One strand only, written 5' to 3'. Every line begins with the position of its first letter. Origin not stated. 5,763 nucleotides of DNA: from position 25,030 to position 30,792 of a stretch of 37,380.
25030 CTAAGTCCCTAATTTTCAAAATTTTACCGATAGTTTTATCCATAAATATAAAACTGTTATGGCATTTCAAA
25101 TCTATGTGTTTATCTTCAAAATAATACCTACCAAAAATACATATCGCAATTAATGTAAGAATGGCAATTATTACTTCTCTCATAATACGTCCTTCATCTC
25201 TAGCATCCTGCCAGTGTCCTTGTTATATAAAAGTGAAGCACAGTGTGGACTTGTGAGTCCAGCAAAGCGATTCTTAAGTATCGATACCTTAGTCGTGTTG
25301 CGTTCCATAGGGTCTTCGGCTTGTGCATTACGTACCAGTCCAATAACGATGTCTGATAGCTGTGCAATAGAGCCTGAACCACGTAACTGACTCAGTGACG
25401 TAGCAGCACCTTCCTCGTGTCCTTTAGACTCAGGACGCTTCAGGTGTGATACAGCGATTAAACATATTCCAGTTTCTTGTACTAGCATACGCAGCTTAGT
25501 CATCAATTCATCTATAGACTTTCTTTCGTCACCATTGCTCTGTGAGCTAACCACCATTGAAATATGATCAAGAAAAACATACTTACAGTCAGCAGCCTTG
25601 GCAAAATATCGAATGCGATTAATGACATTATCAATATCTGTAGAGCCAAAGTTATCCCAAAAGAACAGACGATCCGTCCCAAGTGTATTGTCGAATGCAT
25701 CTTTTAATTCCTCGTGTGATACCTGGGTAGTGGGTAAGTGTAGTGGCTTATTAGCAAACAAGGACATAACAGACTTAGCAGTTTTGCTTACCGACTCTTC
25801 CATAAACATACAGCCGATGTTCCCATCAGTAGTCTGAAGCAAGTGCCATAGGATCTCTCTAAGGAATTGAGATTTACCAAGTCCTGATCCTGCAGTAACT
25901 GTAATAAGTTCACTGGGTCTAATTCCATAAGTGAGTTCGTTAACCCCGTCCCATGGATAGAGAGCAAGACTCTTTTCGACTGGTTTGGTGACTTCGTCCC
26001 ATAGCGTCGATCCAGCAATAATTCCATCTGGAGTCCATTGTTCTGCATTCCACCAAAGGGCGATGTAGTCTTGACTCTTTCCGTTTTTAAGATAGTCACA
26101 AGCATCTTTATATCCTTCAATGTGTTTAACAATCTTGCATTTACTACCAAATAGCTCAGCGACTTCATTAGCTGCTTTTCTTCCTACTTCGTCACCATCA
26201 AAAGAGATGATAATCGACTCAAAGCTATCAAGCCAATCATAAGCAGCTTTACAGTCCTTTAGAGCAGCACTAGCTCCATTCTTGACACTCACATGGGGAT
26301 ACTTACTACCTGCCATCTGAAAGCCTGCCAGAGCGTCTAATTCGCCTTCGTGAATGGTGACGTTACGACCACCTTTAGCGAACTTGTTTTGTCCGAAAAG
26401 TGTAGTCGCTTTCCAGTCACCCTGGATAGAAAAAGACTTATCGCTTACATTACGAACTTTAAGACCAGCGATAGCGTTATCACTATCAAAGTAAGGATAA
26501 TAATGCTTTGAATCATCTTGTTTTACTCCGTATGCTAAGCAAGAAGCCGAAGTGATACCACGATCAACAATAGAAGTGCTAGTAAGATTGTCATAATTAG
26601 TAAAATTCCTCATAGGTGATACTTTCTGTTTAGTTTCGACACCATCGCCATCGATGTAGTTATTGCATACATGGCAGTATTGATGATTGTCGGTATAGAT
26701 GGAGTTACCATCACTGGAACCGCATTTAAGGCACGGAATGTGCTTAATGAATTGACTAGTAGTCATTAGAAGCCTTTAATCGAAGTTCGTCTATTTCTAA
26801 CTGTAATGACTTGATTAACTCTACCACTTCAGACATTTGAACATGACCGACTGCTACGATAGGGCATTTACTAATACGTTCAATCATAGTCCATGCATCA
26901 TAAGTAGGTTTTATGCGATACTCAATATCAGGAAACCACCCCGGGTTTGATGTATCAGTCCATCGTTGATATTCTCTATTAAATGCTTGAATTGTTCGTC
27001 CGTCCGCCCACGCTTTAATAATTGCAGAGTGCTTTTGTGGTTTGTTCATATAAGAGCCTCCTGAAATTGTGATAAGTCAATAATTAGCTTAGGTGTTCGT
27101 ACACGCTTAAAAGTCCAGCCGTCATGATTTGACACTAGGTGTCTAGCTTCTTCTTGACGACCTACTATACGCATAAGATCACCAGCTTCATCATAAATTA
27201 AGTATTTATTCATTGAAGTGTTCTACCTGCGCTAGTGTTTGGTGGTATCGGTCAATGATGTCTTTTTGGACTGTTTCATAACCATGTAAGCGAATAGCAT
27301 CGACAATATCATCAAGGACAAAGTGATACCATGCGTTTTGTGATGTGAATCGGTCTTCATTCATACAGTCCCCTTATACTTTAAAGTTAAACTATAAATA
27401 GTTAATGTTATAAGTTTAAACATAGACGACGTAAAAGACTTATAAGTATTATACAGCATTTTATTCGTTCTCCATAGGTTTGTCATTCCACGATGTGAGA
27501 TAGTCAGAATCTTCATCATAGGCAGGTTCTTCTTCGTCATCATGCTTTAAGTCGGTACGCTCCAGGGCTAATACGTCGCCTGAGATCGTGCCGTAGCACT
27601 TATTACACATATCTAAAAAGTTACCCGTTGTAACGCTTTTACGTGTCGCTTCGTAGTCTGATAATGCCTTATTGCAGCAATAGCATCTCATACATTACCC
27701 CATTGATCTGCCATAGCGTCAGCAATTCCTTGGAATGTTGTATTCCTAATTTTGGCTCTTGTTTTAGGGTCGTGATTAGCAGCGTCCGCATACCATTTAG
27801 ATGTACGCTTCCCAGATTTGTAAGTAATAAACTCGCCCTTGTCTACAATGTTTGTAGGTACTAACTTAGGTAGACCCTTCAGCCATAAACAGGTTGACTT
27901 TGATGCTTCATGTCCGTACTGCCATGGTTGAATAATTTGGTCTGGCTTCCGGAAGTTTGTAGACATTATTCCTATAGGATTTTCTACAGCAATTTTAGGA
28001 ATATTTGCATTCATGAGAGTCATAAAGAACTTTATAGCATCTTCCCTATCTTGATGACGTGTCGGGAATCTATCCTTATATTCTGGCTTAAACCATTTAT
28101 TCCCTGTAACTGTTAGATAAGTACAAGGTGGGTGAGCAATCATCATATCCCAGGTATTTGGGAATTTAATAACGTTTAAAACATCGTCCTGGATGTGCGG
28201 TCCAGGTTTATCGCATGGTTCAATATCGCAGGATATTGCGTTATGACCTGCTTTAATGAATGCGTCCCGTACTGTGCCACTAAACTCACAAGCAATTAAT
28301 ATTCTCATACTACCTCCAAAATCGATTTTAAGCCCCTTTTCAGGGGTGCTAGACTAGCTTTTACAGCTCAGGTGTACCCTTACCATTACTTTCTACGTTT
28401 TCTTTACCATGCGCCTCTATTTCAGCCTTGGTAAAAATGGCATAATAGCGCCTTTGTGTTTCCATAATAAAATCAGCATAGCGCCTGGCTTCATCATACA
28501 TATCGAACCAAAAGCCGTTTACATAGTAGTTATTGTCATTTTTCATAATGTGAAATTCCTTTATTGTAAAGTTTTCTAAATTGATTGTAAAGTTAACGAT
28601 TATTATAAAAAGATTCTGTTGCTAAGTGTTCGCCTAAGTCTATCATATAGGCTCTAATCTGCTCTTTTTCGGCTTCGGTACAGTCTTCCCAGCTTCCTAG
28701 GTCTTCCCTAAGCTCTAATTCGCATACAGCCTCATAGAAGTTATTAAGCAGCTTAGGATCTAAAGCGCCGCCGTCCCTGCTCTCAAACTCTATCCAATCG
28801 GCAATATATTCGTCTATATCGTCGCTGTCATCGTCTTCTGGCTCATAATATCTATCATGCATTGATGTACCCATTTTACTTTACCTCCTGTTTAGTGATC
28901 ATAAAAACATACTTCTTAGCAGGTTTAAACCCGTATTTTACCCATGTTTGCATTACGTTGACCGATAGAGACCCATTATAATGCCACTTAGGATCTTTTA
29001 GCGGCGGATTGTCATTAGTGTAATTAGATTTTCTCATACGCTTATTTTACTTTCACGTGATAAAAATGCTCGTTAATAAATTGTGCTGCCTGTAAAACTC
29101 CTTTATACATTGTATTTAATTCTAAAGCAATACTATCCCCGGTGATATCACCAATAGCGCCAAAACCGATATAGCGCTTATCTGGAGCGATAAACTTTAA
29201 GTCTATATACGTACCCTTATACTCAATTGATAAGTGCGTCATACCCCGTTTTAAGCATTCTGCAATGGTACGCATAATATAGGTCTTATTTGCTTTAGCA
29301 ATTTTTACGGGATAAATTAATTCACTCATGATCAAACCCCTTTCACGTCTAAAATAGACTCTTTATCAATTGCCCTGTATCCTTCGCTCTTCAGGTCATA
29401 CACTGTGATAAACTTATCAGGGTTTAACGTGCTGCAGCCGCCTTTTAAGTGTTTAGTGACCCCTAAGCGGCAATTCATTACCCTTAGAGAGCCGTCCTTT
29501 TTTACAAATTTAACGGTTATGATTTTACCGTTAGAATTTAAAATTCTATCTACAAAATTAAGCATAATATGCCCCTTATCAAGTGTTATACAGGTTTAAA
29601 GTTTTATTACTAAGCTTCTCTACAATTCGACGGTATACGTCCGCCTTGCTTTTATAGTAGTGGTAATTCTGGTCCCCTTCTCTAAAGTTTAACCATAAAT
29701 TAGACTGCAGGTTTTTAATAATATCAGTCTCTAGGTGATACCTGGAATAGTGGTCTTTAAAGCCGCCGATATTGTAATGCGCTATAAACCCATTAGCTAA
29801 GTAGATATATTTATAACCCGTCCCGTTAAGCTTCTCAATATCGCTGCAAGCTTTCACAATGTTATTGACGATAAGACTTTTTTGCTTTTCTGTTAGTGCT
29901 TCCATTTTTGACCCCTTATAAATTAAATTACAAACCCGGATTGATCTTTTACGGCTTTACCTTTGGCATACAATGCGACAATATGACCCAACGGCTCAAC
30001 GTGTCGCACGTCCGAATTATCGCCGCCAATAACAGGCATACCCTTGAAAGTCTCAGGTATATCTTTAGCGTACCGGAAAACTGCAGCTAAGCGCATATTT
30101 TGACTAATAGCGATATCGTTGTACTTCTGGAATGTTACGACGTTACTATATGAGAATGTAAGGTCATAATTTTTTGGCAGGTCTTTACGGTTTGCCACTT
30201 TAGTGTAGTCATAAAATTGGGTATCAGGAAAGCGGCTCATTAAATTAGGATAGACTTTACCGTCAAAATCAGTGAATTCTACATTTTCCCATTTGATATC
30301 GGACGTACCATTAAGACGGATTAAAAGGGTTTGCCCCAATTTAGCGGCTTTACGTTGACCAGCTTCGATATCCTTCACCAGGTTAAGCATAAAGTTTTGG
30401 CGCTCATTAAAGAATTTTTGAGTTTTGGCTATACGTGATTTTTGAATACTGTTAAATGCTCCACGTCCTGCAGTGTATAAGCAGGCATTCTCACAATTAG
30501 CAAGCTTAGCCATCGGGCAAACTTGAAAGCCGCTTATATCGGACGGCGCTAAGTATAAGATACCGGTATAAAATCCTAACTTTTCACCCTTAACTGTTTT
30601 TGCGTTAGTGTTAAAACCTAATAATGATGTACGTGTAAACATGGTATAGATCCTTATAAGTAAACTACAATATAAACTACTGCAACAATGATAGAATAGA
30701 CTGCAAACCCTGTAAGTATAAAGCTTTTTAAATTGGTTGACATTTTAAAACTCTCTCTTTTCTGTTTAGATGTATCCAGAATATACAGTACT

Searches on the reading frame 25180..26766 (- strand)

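Call 12: search_protein_families(library=phrogs, proteins=[window:25180-26766:-])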
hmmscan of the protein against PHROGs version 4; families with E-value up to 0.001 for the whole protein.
window:25180-26766:- (528 aa): 6 families
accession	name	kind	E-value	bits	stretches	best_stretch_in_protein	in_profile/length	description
phrog_239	-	DNA, RNA and nucleotide metabolism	7.6e-179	598.3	1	3-526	36-601/801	DNA primase/helicase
phrog_19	-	DNA, RNA and nucleotide metabolism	4.2e-28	99.6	1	271-524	338-581/621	DnaB-like replicative helicase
phrog_243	-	DNA, RNA and nucleotide metabolism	6.7e-20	72.2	1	270-521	21-265/273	DnaB-like replicative helicase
phrog_5482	-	unknown function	4.9e-15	56.1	1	254-526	17-301/341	-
phrog_47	-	DNA, RNA and nucleotide metabolism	1.2e-11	44.9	1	91-231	185-324/947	DNA primase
phrog_11530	-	unknown function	3.8e-05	24.6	1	378-504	16-141/184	-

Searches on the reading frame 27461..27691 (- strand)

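Call 34: search_protein_families(library=pfam, max_evalue=0.01, proteins=[window:27461-27691:-])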
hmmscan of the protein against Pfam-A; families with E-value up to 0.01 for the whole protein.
window:27461-27691:- (76 aa): 1 family
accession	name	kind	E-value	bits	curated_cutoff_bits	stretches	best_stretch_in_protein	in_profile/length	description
PF24734.1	DUF7685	-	0.0065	16.8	27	1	2-33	1-32/43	Domain of unknown function (DUF7685)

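Call 98: search_protein_families(library=ncbifam, max_evalue=0.01, proteins=[window:27461-27691:-])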
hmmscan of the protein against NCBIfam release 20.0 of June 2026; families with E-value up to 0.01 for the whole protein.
window:27461-27691:- (76 aa): 0 families

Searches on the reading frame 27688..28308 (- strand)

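Call 12: search_protein_families(library=phrogs, proteins=[window:27688-28308:-])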
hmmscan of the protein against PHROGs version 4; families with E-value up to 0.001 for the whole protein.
window:27688-28308:- (206 aa): 2 families
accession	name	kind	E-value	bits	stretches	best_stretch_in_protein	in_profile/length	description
phrog_757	-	other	1.9e-62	211.5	1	1-205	15-220/247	DNA methyltransferase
phrog_27471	-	unknown function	9.6e-36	122.9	1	99-204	1-93/93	-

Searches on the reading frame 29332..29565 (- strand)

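Call 12: search_protein_families(library=phrogs, proteins=[window:29332-29565:-])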
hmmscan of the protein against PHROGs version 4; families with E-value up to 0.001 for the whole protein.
window:29332-29565:- (77 aa): 3 families
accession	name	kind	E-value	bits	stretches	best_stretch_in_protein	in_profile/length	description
phrog_2267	-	unknown function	8.1e-15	55.9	1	6-75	17-95/112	-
phrog_16218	-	unknown function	9.7e-08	32.9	1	18-75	77-135/153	-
phrog_1086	-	unknown function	1.1e-07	32.5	1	14-77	44-116/137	-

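Call 34: search_protein_families(library=pfam, max_evalue=0.01, proteins=[window:29332-29565:-])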
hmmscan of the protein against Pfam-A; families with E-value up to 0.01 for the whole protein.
window:29332-29565:- (77 aa): 1 family
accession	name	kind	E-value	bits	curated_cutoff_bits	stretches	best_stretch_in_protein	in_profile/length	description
PF10902.13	WYL_2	-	5.8e-05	23.7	26.7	1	14-71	11-73/74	WYL_2, Sm-like SH3 beta-barrel fold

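Call 98: search_protein_families(library=ncbifam, max_evalue=0.01, proteins=[window:29332-29565:-])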
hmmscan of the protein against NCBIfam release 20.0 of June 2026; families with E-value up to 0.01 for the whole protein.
window:29332-29565:- (77 aa): 0 families

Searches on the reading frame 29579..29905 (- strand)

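Call 12: search_protein_families(library=phrogs, proteins=[window:29579-29905:-])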
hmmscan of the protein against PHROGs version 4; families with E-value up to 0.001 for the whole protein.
window:29579-29905:- (108 aa): 0 families

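Call 34: search_protein_families(library=pfam, max_evalue=0.01, proteins=[window:29579-29905:-])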
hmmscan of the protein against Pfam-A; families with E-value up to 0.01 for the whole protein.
window:29579-29905:- (108 aa): 1 family
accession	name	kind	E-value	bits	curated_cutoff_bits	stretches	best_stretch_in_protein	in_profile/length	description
PF22634.1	POL2_thumb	-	0.00064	20.2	27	1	59-105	4-50/178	DNA polymerase epsilon catalytic subunit A, thumb domain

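Call 98: search_protein_families(library=ncbifam, max_evalue=0.01, proteins=[window:29579-29905:-])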
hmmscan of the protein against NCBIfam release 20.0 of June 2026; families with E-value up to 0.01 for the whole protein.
window:29579-29905:- (108 aa): 0 families

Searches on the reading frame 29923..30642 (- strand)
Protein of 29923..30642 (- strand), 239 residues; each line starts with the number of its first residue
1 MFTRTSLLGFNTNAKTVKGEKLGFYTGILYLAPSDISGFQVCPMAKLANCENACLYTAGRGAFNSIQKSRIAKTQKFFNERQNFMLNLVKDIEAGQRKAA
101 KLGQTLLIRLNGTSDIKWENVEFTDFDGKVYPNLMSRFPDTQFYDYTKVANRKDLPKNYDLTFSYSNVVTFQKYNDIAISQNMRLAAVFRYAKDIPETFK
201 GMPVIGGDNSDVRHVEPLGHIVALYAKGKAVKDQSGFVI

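Call 12: search_protein_families(library=phrogs, proteins=[window:29923-30642:-])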
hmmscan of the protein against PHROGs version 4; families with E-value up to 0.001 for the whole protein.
window:29923-30642:- (239 aa): 1 family
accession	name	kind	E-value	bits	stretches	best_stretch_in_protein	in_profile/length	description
phrog_1617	-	unknown function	9.8e-62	209.5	1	7-239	41-270/273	-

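Call 34: search_protein_families(library=pfam, max_evalue=0.01, proteins=[window:29923-30642:-])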
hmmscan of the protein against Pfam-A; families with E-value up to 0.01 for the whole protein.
window:29923-30642:- (239 aa): 1 family
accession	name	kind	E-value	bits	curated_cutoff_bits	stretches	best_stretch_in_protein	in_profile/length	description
PF17338.8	GP88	-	8e-37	127.7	24.4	1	12-238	6-227/230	Gene product 88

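Call 79: find_related_loci(query=window:29923-30642:-, collection=viral_contigs, flank=2500)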
Query window:29923-30642:- (239 aa) in viral_contigs; peptide patterns used: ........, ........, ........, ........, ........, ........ (x = any residue, [..] = any of these).
18 stretches matched a pattern; 13 encode a relative of the query (tblastn E <= 1e-3); 13 distinct loci.
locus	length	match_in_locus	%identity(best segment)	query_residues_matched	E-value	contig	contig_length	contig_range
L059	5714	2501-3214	90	2-239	2e-149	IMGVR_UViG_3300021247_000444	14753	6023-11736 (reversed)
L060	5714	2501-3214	89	2-239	2e-148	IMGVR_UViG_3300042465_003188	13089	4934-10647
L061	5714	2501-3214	89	2-239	5e-147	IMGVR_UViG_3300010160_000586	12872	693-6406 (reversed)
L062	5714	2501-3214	87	2-239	1e-145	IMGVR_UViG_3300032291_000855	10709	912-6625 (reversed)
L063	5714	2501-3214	78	2-239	6e-128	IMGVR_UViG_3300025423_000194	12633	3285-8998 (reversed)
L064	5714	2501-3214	78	2-239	6e-128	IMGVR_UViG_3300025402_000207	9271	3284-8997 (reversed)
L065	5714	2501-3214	78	2-239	6e-128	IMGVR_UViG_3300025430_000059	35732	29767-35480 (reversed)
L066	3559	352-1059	60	1-239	1e-91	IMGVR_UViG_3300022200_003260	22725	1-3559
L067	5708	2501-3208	60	7-239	8e-91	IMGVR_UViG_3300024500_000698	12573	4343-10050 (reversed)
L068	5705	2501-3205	54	1-239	5e-82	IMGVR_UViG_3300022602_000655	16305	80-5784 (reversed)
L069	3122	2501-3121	59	7-210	3e-77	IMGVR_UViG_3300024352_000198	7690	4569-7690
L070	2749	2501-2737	71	7-85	3e-35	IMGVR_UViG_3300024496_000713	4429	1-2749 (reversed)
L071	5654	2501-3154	32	5-228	6e-27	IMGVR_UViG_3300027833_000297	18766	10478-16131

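Call 97: search_solved_structures(query=window:29923-30642:-, max_evalue=1)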
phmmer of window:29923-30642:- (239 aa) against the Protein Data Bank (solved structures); distinct sequences matched with E-value up to 1: 2.
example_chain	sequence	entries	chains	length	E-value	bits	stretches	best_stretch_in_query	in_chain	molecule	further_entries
1kvt_A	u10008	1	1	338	0.59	12.6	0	30-67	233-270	UDP-GALACTOSE 4-EPIMERASE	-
2jyn_A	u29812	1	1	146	0.74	12.3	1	118-155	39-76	UPF0368 protein YPL225W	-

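Call 98: search_protein_families(library=ncbifam, max_evalue=0.01, proteins=[window:29923-30642:-])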
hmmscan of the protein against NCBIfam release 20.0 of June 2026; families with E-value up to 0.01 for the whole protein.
window:29923-30642:- (239 aa): 0 families
